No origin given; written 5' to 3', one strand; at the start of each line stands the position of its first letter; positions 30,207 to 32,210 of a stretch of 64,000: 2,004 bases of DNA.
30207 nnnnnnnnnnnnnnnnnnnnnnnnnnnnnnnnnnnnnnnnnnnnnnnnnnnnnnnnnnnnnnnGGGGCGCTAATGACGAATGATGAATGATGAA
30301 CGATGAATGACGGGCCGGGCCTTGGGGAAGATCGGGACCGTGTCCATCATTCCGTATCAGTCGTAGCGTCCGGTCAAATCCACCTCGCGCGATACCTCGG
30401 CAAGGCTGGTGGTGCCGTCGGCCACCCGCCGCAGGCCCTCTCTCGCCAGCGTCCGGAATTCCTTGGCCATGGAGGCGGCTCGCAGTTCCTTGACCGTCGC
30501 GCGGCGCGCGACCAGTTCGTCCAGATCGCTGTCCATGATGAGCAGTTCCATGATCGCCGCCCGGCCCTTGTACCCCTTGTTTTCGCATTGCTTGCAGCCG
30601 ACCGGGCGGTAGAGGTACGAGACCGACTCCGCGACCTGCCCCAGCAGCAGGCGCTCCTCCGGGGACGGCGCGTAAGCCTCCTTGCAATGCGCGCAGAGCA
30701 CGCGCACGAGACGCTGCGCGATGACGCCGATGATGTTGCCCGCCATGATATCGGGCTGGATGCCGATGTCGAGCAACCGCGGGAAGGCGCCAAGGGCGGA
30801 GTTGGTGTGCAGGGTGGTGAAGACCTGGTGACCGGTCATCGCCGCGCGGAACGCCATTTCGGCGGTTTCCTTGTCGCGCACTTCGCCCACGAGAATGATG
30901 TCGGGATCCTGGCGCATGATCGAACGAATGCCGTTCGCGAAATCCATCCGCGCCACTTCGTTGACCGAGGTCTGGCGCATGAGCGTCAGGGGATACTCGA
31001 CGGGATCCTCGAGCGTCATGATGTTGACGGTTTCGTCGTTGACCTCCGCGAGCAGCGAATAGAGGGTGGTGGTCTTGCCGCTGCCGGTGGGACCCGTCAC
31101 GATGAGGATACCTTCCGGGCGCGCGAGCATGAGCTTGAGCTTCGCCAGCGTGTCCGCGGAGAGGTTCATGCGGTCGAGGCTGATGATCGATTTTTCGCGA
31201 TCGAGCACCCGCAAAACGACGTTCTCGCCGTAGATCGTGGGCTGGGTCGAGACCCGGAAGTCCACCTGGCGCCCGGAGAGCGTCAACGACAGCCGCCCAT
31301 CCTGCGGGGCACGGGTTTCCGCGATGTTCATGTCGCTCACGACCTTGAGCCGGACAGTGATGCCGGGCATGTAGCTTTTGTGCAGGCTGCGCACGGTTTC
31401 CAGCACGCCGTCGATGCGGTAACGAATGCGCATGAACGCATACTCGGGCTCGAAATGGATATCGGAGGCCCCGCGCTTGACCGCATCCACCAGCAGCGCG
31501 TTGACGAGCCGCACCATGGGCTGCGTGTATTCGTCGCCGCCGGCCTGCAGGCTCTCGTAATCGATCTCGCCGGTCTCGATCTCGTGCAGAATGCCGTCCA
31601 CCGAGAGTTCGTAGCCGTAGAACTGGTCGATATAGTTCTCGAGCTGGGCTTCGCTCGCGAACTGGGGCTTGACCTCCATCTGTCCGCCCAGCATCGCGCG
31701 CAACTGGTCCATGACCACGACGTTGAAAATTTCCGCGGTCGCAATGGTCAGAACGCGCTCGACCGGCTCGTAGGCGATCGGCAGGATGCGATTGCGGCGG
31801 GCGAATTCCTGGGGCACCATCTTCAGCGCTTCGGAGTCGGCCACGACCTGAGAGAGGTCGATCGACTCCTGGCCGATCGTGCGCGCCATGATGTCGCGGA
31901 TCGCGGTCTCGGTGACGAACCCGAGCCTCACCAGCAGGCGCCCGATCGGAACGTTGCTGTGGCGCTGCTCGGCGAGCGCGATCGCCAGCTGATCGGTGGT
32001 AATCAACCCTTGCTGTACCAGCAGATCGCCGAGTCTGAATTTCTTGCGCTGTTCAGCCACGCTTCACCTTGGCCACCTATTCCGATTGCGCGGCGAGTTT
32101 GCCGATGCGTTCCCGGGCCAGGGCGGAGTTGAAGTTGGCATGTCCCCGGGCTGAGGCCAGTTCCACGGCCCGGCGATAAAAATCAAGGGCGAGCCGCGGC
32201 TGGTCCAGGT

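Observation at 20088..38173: Sigma-54 / two-component-controlled type IV filament locus of MSHA-class composition with a rearranged, minimal gene set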

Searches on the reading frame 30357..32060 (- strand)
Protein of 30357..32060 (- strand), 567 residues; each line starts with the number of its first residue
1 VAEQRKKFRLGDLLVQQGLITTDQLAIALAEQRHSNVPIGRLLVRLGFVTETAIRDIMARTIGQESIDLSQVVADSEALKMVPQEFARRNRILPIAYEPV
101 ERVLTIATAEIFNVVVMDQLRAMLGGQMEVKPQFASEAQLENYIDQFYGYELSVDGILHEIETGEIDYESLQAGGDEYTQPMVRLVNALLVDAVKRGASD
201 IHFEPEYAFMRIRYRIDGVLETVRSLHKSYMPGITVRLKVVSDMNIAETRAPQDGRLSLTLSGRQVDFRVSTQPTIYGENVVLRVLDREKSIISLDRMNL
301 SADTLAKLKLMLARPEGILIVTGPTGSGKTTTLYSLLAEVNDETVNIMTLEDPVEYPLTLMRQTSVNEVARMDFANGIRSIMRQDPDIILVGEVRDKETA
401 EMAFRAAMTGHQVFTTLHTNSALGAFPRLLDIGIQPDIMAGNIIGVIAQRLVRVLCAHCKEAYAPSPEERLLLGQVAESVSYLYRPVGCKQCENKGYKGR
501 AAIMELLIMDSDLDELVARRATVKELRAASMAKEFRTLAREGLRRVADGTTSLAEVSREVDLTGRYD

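Call 3: search_protein_families(library=pfam, proteins=[window:30357-32060:-], max_evalue=0.01)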
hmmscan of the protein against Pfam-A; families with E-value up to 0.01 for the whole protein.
window:30357-32060:- (567 aa): 8 families
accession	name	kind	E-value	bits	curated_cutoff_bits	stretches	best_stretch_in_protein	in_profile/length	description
PF00437.27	T2SSE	-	1.3e-126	422.6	24.9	1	179-558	5-370/370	Type II/IV secretion system protein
PF05157.20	MshEN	-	3e-16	59.6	23.1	1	65-153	4-89/90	MshEN domain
PF13401.12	AAA_22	-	2.7e-05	24.9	27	1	315-353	4-44/130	AAA domain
PF20720.3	nSTAND3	-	0.00023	21.3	27.2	1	316-355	17-56/155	Novel STAND NTPase 3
PF13173.12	AAA_14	-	0.00087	19.7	27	1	317-409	3-86/129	AAA domain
PF25199.1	nSTAND_NTPase5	-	0.00093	19.5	34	1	311-355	36-81/145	Novel STAND NTPase 5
PF13191.12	AAA_16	-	0.0011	20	32.6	1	313-356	17-63/167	AAA ATPase domain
PF02492.25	cobW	-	0.0081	16.2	20.7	0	319-348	3-33/180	CobW/HypB/UreG, nucleotide-binding domain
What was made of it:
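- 30357..32060 (-): Filament-assembly ATPase with an N-terminal MshEN (c-di-GMP receptor type) domain. Pfam T2SSE (423 bits) and MshEN (call 3).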

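Call 5: search_protein_families(library=ncbifam, proteins=[window:30357-32060:-], max_evalue=0.01)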
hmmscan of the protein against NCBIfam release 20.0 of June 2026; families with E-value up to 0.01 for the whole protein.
window:30357-32060:- (567 aa): 24 families
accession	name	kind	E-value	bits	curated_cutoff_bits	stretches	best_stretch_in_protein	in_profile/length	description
TIGR02533.1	type_II_gspE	equivalog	1.2e-155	518.9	630.25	1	80-558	2-484/486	type II secretion system ATPase GspE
TIGR02538.1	type_IV_pilB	equivalog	1.7e-152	508.9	675.65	1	10-559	2-561/564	type IV-A pilus assembly ATPase PilB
NF053534.1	T4PilAsmATPsTfpB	equivalog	3.4e-131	438.5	850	1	58-559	72-581/584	type IV pilus assembly ATPase TfpB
NF007755.0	PRK10436.1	equivalog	3.1e-124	415.2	617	1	98-559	23-458/465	type II secretion system protein GspE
NF041000.1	ATPase_ComGA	equivalog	1.5e-74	250.4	300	1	188-453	2-266/267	competence type IV pilus ATPase ComGA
TIGR01420.1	pilT_fam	subfamily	3.5e-51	174.4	319.1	1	187-453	3-269/343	PilT/PilU family type 4a pilus ATPase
TIGR02525.1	plasmid_TraJ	equivalog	1.9e-26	92.9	368.3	1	250-432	85-272/372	plasmid transfer ATPase TraJ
TIGR02524.1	dot_icm_DotB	equivalog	1.6e-23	83.5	463.3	1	311-430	129-257/358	Dot/Icm type IV secretion system ATPase DotB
NF058587.1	archaellum_moto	equivalog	2.3e-19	69.6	550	1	271-421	229-385/527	archaellum flagellar ATPase motor FlaI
NF053729.1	c-di-GMP_motif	domain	4e-18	64.9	38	1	9-60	1-52/53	cyclic di-GMP-binding domain-containing protein, MshE-related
TIGR02782.1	TrbB_P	equivalog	2.9e-15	56.3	304.55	1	312-430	133-253/303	P-type conjugative transfer ATPase TrbB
TIGR03819.1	heli_sec_ATPase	hypoth_equivalog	1.5e-14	53.9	373.15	1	234-432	99-300/340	TadA family conjugal transfer-associated ATPase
TIGR02788.1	VirB11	equivalog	4.9e-14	52.1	249.95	1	319-432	147-265/308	P-type DNA transfer ATPase VirB11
NF010407.0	PRK13833.1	subfamily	1.4e-13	51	499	1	319-431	147-261/323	conjugal transfer protein TrbB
NF012033.0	PRK15489.1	equivalog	1.2e-11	43.5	537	1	5-143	488-622/703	glycosyl transferase family protein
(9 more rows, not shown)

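Call 9: find_encoding_contigs(protein=window:30357-32060:-, flank=10000, max_places=6)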
Protein window:30357-32060:- (567 aa): no gene with exactly this product is on record in the collection.

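Call 29: search_solved_structures(query=window:30357-32060:-, max_evalue=1e-10, show_alignments=0)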
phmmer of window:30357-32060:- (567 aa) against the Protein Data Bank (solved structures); distinct sequences matched with E-value up to 1e-10: 28.
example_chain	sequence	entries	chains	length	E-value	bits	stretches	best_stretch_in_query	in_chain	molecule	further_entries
5zfr_A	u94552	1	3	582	1.1e-120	407.1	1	7-558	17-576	Type IV pilus biogenesis ATPase PilB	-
6olj_C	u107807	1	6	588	5.9e-120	404.6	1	7-558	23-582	Type IV pilus biogenesis ATPase PilB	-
5tsg_B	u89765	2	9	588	7.4e-120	404.3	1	7-558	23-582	Type IV pilus biogenesis ATPase PilB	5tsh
3jc8_Ba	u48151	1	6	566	5e-117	395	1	9-556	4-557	Type IV-A pilus assembly ATPase PilB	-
6f8l_G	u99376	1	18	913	5.4e-115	388.3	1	9-557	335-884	Type IV pilus assembly protein PilF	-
4pht_A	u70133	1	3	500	2.6e-110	372.8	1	78-558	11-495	General secretory pathway protein E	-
1p9r_A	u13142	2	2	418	1.5e-107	363.8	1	177-558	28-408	General secretion pathway protein E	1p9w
4kss_A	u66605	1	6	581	2e-107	363.3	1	178-560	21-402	Type II secretion system protein E, hemolysin-coregulated protein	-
4ksr_A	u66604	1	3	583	3.2e-107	362.6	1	178-558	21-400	Type II secretion system protein E, Hemolysin-coregulated protein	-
5oiu_A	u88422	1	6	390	7.1e-91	308.7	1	184-557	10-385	Type IV pilus assembly protein PilF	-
6ejf_A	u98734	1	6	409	7.6e-91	308.6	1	185-557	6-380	Type IV pilus assembly protein PilF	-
5it5_F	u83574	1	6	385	8.2e-91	308.5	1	185-557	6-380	ATP binding motif-containing protein PilF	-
8dze_A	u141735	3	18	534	3.1e-37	131.7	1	169-519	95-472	BfpD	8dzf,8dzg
2ewv_A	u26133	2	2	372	1.7e-32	116.1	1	188-452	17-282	twitching motility protein PilT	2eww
2gsz_A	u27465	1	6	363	2.5e-32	115.6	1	189-452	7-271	twitching motility protein PilT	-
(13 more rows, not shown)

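Call 70: search_dna_similar(query=window:30357-32060:-, collection=plasmids, mode=protein, max_rows=30, max_evalue=1e-50)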
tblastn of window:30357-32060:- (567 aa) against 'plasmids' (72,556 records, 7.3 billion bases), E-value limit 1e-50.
Records with a match: 871; places in all: 922; records where one place covers at least 80% of the query: 480.
Best place of each record, by identity: <60% 871.
By first word of the organism name: Escherichia 426; Pseudomonas 149; Ralstonia 111; Paraburkholderia 10; Burkholderia 10; Aliiroseovarius 8; Bradyrhizobium 8; Acinetobacter 7; Cupriavidus 7; Deinococcus 6; and 82 more.
By predicted mobility (MOB-suite, as given by PLSDB): non-mobilizable 575; mobilizable 178; conjugative 118.
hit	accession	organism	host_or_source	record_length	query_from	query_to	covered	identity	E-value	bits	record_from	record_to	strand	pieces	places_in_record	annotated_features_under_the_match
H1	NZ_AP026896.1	Aeromonas caviae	Microbe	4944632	1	558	98%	39.7%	2e-108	364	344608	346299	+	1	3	none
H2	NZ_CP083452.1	Comamonas odontotermitis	cell culture,cucumber rhizosphere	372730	10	558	97%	38.6%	4e-111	372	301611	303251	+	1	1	gspE: type II secretion system ATPase GspE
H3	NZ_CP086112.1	Skermanella rosea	single cell,hydrocarbon-contaminated ...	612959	9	558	97%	38.3%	2e-100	341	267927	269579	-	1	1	ATPase, T2SS/T4P/T4SS family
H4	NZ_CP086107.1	Skermanella mucosa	single cell,crude oil contaminated ...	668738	9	558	97%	38.3%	2e-99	338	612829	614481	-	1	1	ATPase, T2SS/T4P/T4SS family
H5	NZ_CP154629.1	Acetoanaerobium noterae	cell culture,Sludge of a digestion ...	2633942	6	556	97%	37.6%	9e-119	394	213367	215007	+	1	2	none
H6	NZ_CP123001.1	Neorhizobium petrolearium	single cell,petroleum contaminated soil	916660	13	565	98%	36.9%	4e-103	348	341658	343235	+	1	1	GspE/PulE family protein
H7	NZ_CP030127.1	Indioceanicola profundi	sediment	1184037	10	558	97%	37.0%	2e-97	332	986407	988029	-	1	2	none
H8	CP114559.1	Candidatus Manganitrophus sp.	activated carbon metagenome,metagenomic ...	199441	9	556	97%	37.0%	2e-102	347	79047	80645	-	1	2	ATPase, T2SS/T4P/T4SS family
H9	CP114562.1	Candidatus Manganitrophus sp.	activated carbon metagenome,metagenomic ...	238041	9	556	97%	37.0%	2e-102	347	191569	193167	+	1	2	ATPase, T2SS/T4P/T4SS family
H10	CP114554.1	Candidatus Manganitrophus sp.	activated carbon metagenome,metagenomic ...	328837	9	556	97%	37.0%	2e-102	347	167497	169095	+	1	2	ATPase, T2SS/T4P/T4SS family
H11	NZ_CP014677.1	Kozakia baliensis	palm brown sugar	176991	1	556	98%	36.3%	4e-100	340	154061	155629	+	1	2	GspE/PulE family protein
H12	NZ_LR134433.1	Legionella adelaidensis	environmental,Cooling tower water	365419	7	558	97%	36.1%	6e-102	345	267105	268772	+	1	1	GspE/PulE family protein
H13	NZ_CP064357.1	Miltoncostaea oceani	pure culture,marine sediment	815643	8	561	98%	35.7%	9e-100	339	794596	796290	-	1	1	GspE/PulE family protein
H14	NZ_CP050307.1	Rhizobium lusitanum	Oxytropis pumilio,cell culture,root ...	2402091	18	567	97%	35.7%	1e-92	318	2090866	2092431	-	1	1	none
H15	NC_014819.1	Asticcacaulis excentricus CB 48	pond water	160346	12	556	96%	35.8%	1e-89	309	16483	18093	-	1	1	GspE/PulE family protein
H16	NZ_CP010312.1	Geoalkalibacter subterraneus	-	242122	8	556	97%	35.3%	2e-90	311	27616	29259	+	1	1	GspE/PulE family protein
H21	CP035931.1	Acinetobacter baumannii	Homo sapiens,blood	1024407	68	558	87%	39.1%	6e-100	339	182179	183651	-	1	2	pilB: type IV-A pilus assembly ATPase PilB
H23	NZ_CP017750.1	Cupriavidus sp. USMAA2-4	cell culture,Sungai Pinang, Penang, ...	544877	80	558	84%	39.7%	4e-92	317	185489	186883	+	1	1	gspE: type II secretion system ATPase GspE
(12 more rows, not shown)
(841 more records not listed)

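Call 71: get_annotated_region(hit=H1, flank=12000)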
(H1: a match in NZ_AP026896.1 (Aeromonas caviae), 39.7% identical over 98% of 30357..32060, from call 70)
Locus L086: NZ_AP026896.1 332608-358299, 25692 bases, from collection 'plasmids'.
description: Aeromonas caviae strain KAM479 plasmid pKAM479_3, complete sequence
organism: Aeromonas caviae (NCBI taxid 648)
taxonomy: Bacteria; Pseudomonadota; Gammaproteobacteria; Aeromonadales; Aeromonadaceae; Aeromonas; Aeromonas caviae
host: -; source: Microbe; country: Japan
typing (MOB-suite, as given by PLSDB): non-mobilizable
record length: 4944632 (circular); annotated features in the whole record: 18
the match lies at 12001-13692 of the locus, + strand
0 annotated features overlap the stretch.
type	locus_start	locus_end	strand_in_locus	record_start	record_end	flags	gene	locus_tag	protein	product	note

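Call 75: search_protein_families(library=ncbifam, proteins=[L086:12001-13713:+, L086:8009-9754:+, L086:9906-10793:+, L086:10742-11926:+, L086:5465-6340:+, L086:6340-6933:+, L086:6933-7580:+, L086:7586-7909:+, L086:18818-19291:+, L086:13761-14981:+], max_evalue=0.001)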
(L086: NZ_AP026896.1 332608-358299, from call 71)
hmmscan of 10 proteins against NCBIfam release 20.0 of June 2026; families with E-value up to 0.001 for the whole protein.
L086:12001-13713:+ (570 aa): 24 families
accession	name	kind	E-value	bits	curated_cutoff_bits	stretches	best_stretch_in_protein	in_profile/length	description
TIGR02538.1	type_IV_pilB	equivalog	1.2e-157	526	675.65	1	10-566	2-562/564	type IV-A pilus assembly ATPase PilB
TIGR02533.1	type_II_gspE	equivalog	3e-157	524.2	630.25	1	82-565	4-485/486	type II secretion system ATPase GspE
NF007755.0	PRK10436.1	equivalog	3.9e-128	428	617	1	87-565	14-458/465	type II secretion system protein GspE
NF053534.1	T4PilAsmATPsTfpB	equivalog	4.8e-127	424.8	850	1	50-565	64-581/584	type IV pilus assembly ATPase TfpB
NF041000.1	ATPase_ComGA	equivalog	1.1e-73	247.6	300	1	191-456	2-266/267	competence type IV pilus ATPase ComGA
TIGR01420.1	pilT_fam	subfamily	1.1e-51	176.1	319.1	1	189-458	2-271/343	PilT/PilU family type 4a pilus ATPase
TIGR02525.1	plasmid_TraJ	equivalog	2.7e-23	82.6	368.3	1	276-439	112-276/372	plasmid transfer ATPase TraJ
NF053729.1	c-di-GMP_motif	domain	8.1e-21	73.6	38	1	9-61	1-53/53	cyclic di-GMP-binding domain-containing protein, MshE-related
TIGR02524.1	dot_icm_DotB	equivalog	8.7e-20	71.2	463.3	1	300-434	119-258/358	Dot/Icm type IV secretion system ATPase DotB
NF008411.1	PRK11234.1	equivalog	8.4e-16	57.5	1170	1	8-155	482-627/723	cyclic di-3',5'-guanylate-activated glycosyltransferase NfrB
TIGR02782.1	TrbB_P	equivalog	2.9e-15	56.4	304.55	1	319-432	136-252/303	P-type conjugative transfer ATPase TrbB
NF058587.1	archaellum_moto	equivalog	2.9e-15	56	550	1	321-431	277-392/527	archaellum flagellar ATPase motor FlaI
TIGR03819.1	heli_sec_ATPase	hypoth_equivalog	3.8e-15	55.9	373.15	1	233-453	95-318/340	TadA family conjugal transfer-associated ATPase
TIGR02788.1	VirB11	equivalog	5.9e-14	51.8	249.95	1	319-437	144-267/308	P-type DNA transfer ATPase VirB11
NF010469.0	PRK13894.1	subfamily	1.2e-13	51.1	508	1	317-432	147-264/320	conjugal transfer ATPase TrbB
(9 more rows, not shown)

L086:8009-9754:+ (581 aa): 9 families
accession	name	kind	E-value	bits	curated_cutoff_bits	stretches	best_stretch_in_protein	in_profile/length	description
TIGR02519.1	pilus_MshL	equivalog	3.1e-83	279.1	250.2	1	246-557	2-290/290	pilus (MSHA type) biogenesis protein MshL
TIGR02517.1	type_II_gspD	equivalog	1.1e-49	169.5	351.35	1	186-562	265-595/600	type II secretion system secretin GspD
TIGR02515.1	IV_pilus_PilQ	subfamily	3.2e-40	138.4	284.35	1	245-558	137-428/428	type IV pilus secretin PilQ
NF010083.0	PRK13568.1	equivalog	2.7e-27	95.6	554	2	377-558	257-418/419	DNA uptake porin HofQ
TIGR02516.1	type_III_yscC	equivalog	1.8e-26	92.8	238.45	1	245-558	201-462/463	type III secretion system outer membrane ring subunit SctC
TIGR02520.1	pilus_B_mal_scr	equivalog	2.4e-22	79.2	287.65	2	179-309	172-303/513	PilN family type IVB pilus formation outer membrane protein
NF007851.2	PRK10560.1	exception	9.5e-21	74.1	598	2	374-558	246-410/412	DNA uptake porin HofQ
NF042912.1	Amuc_1098_fam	equivalog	9.1e-16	57.1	750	1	490-557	729-796/805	Amuc_1098 family type IV pilus outer membrane protein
NF011873.0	PRK15346.1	equivalog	1e-14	54.1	524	1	367-560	323-497/499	EscC/YscC/HrcC family type III secretion system outer membrane ring protein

L086:9906-10793:+ (295 aa): 1 family
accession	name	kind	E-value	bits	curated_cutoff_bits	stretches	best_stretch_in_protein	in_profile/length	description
TIGR03015.1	pepcterm_ATPase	hypoth_equivalog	5.5e-69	232.6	324.5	1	1-268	1-266/269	XrtA/PEP-CTERM system-associated ATPase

L086:10742-11926:+ (394 aa): 10 families
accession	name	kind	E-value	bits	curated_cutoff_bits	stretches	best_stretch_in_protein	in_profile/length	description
TIGR02917.1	PEP_TPR_lipo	equivalog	2.5e-16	58.7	312.2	1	215-371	505-661/899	XrtA/PEP-CTERM system TPR-repeat protein PrsT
NF033758.1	gliding_GltE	equivalog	3.6e-07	29.5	225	1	204-298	81-175/411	adventurous gliding motility TPR repeat lipoprotein GltE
TIGR02521.1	type_IV_pilW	equivalog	1.4e-06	28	154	1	215-299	141-225/234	type IV pilus biogenesis/stability protein PilW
NF033920.0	C39_PA2778_fam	equivalog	1.5e-06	27.8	150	0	213-298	159-245/255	PA2778 family cysteine peptidase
TIGR03939.1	PGA_TPR_OMP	equivalog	1.9e-06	26.4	366.65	1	209-296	395-482/800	poly-beta-1,6 N-acetyl-D-glucosamine export porin PgaA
TIGR02552.1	LcrH_SycD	equivalog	5.2e-06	26.2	104.8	0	329-371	36-78/136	SycD/LcrH family type III secretion system chaperone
NF040959.1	MamA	equivalog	1.6e-05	24.5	200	0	203-299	31-127/204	magnetosome protein MamA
NF040561.1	PrimPol_Msp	equivalog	0.00016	20.3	200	0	289-349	3-63/515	CRISPR-associated primase-polymerase type A1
NF052415.1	T3SS_chap_SctY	equivalog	0.00022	21.7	70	0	219-304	16-104/106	type III secretion apparatus assembly chaperone SctY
NF033762.1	social_mot_Tgl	equivalog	0.00041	19.8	225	1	216-299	38-122/252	social motility TPR repeat lipoprotein Tgl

L086:5465-6340:+ (291 aa): 0 families

L086:6340-6933:+ (197 aa): 0 families

L086:6933-7580:+ (215 aa): 0 families

L086:7586-7909:+ (107 aa): 0 families

L086:18818-19291:+ (157 aa): 1 family
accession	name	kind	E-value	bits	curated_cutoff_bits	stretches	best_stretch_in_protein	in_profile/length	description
NF037980.1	T2SS_GspK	equivalog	5.5e-05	22.9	130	1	12-69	2-59/307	type II secretion system minor pseudopilin GspK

L086:13761-14981:+ (406 aa): 6 families
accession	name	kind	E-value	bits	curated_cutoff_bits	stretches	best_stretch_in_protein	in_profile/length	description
TIGR02120.1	GspF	equivalog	1.7e-98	330.5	424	1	4-401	1-399/401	type II secretion system inner membrane protein GspF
NF052607.1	T4PiliAsmPilCThrm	equivalog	1.5e-91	307.5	700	1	1-401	1-402/406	type IV pilus assembly protein PilC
NF007861.0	PRK10573.1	equivalog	2.2e-74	250.9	401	1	4-404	7-399/401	protein transport protein HofC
NF052606.1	T4PiliAsmPilCMyx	equivalog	3.1e-74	250.3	700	1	3-403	21-418/419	type IV pilus assembly protein PilC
NF047826.1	T3SSXpsF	equivalog_domain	1.3e-62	211.9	650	1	1-403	1-404/405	type II secretion system protein XpsF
NF041012.2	T4P_ComGB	equivalog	9.7e-44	150.1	240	1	70-400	6-331/332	competence type IV pilus assembly protein ComGB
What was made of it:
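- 30357..32060 (-): NCBIfam c-di-GMP motif NF053729 scores 64.9 bits (cut-off 38); GspE and PilB models score 519 and 509 bits, both below cut-off, as for Aeromonas MshE (calls 5, 75).
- A canonical Aeromonas msh locus used as control gives the same NCBIfam score pattern for E, L, M and N (call 75). The NCBIfam score pattern is the same as for Aeromonas Msh proteins (calls 5, 75). Bona fide Aeromonas MshM and MshN give the same top hits (call 75).
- Tried and rejected: All scores are below cut-off, and Aeromonas Msh controls give the same hits (calls 5, 75).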

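Call 76: search_protein_families(library=pfam, proteins=[L086:5465-6340:+, L086:6340-6933:+, L086:6933-7580:+, L086:7586-7909:+, L086:18818-19291:+, L086:15110-15568:+, L086:19288-20358:+, L086:9906-10793:+], max_evalue=0.01)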
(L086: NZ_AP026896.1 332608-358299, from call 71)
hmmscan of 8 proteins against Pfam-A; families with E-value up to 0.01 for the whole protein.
L086:5465-6340:+ (291 aa): 0 families

L086:6340-6933:+ (197 aa): 1 family
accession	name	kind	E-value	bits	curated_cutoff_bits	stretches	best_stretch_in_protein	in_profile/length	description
PF05137.18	PilN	-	8.9e-07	29.3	22.8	1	118-189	2-74/78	Fimbrial assembly protein (PilN)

L086:6933-7580:+ (215 aa): 2 families
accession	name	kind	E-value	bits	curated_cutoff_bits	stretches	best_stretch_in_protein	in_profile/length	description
PF04350.18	PilO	-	0.0001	22.9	22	1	82-199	18-132/145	Pilus assembly protein, PilO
PF04612.17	T2SSM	-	0.00011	22.8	27.8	1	15-66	9-60/160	Type II secretion system (T2SS), protein M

L086:7586-7909:+ (107 aa): 0 families

L086:18818-19291:+ (157 aa): 0 families

L086:15110-15568:+ (152 aa): 0 families

L086:19288-20358:+ (356 aa): 0 families

L086:9906-10793:+ (295 aa): 5 families
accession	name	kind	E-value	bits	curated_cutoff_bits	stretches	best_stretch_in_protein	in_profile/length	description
PF13401.12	AAA_22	-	1.8e-29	103.1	27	1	42-173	4-130/130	AAA domain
PF13191.12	AAA_16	-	1.8e-08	35.5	32.6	1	41-158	23-164/167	AAA ATPase domain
PF00004.35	AAA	-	0.00036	21.4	21.2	1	48-138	3-70/131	ATPase family associated with various cellular activities (AAA)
PF09848.15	SLFN-g3_helicase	-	0.0015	18.3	24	1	48-139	6-93/354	Schlafen group 3, DNA/RNA helicase domain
PF01637.24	ATPase_2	-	0.0022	18.3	33.2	0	32-137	9-122/225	ATPase domain predominantly from Archaea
